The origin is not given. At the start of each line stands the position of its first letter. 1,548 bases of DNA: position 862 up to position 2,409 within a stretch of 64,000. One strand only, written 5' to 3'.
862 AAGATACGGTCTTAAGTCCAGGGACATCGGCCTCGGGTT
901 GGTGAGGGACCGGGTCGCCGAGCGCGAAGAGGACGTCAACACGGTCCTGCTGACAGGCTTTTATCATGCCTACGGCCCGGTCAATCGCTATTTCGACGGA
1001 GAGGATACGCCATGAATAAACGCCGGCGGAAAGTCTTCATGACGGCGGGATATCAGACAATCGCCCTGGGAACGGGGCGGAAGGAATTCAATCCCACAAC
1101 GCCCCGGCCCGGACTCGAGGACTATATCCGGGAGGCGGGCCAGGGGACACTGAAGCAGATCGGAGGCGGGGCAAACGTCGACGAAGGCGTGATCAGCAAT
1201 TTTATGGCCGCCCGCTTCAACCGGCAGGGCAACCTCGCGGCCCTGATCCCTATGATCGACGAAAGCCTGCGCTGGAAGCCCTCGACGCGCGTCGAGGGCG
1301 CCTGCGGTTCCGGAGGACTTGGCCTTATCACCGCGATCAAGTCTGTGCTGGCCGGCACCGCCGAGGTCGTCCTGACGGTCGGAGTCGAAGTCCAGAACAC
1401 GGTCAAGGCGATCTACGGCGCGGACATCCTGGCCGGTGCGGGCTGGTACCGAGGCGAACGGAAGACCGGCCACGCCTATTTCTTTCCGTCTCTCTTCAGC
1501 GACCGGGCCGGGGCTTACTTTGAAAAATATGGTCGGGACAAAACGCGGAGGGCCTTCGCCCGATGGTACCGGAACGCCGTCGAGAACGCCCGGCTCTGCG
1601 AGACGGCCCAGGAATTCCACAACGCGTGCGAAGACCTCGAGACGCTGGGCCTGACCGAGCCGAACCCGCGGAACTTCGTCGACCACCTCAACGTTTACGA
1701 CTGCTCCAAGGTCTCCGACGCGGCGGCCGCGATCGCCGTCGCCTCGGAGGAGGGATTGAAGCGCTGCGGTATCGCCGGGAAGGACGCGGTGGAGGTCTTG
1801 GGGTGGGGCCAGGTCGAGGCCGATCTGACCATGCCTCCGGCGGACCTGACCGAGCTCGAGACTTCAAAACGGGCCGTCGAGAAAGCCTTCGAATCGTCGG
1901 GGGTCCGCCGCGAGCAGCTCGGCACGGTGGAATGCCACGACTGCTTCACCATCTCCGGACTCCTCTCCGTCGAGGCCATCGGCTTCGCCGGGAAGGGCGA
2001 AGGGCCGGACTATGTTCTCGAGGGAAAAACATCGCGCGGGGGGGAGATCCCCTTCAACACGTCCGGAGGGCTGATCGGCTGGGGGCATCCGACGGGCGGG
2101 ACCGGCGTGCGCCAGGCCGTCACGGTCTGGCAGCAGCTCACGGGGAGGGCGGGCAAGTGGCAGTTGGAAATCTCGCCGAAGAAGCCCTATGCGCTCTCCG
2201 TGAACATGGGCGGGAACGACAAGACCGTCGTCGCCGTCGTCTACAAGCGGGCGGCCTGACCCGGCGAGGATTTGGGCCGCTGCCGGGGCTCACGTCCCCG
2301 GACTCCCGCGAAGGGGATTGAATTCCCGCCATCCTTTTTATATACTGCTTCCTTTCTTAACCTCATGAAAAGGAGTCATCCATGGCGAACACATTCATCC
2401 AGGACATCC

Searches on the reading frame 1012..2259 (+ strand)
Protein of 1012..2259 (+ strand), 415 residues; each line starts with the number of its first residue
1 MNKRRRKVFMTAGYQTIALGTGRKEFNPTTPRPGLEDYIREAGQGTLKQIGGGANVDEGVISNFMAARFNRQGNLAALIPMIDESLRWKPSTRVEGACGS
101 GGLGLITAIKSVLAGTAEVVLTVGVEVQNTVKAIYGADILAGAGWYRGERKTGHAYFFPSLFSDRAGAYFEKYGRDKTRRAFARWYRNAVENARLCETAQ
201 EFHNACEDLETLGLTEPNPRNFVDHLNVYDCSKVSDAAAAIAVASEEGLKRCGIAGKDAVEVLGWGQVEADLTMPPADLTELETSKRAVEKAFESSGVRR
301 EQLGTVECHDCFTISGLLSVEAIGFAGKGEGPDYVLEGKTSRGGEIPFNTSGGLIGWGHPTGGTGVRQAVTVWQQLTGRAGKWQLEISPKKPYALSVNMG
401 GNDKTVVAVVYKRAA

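Call 58: find_encoding_contigs(protein=window:1012-2259:+, flank=10000, max_places=4)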
Protein window:1012-2259:+ (415 aa): 4 contigs read that carry it; 2 places shown.
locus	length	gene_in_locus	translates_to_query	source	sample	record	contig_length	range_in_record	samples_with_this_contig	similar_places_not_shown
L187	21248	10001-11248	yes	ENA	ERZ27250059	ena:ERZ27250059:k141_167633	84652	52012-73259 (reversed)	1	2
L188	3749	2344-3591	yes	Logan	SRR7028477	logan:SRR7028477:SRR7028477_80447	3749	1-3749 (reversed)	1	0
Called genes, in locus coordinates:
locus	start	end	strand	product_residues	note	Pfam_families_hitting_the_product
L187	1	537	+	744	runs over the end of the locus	PF13510:Fer2_4, PF10588:NADH-G_4Fe-4S_3 (weak), PF13237:Fer4_10 (weak), PF22117:Fer4_Nqo3, PF12838:Fer4_7, PF13187:Fer4_9 (weak), PF04879:Molybdop_Fe4S4, PF00384:Molybdopterin, +1 more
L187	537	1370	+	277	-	PF10418:DHODB_Fe-S_bind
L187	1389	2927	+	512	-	PF14691:Fer4_20, PF01262:AlaDh_PNT_C (faint), PF13738:Pyr_redox_3 (faint), PF00070:Pyr_redox (faint), PF07992:Pyr_redox_2, PF13450:NAD_binding_8 (weak)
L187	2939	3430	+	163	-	PF00027:cNMP_binding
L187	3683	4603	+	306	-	PF03308:MeaB, PF02492:cobW (faint), PF01656:CbiA (weak)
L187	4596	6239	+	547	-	PF01642:MM_CoA_mutase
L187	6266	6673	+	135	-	PF02310:B12-binding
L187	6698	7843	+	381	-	PF02771:Acyl-CoA_dh_N, PF02770:Acyl-CoA_dh_M, PF00441:Acyl-CoA_dh_1, PF22924:ACOX_C_alpha1 (weak), PF08028:Acyl-CoA_dh_2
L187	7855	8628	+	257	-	PF00378:ECH_1, PF16113:ECH_2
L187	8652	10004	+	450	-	PF02737:3HCDH_N, PF00725:3HCDH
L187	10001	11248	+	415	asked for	PF00108:Thiolase_N (weak), PF02803:Thiolase_C, PF22691:Thiolase_C_1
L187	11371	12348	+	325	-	PF01515:PTA_PTB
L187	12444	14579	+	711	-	PF02629:CoA_binding, PF13380:CoA_binding_2, PF13607:Succ_CoA_lig, PF19045:Ligase_CoA_2, PF13549:ATP-grasp_5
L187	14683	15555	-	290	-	PF09924:LPG_synthase_C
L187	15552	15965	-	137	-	PF00583:Acetyltransf_1, PF13508:Acetyltransf_7, PF13673:Acetyltransf_10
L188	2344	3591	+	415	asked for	PF00108:Thiolase_N (weak), PF02803:Thiolase_C, PF22691:Thiolase_C_1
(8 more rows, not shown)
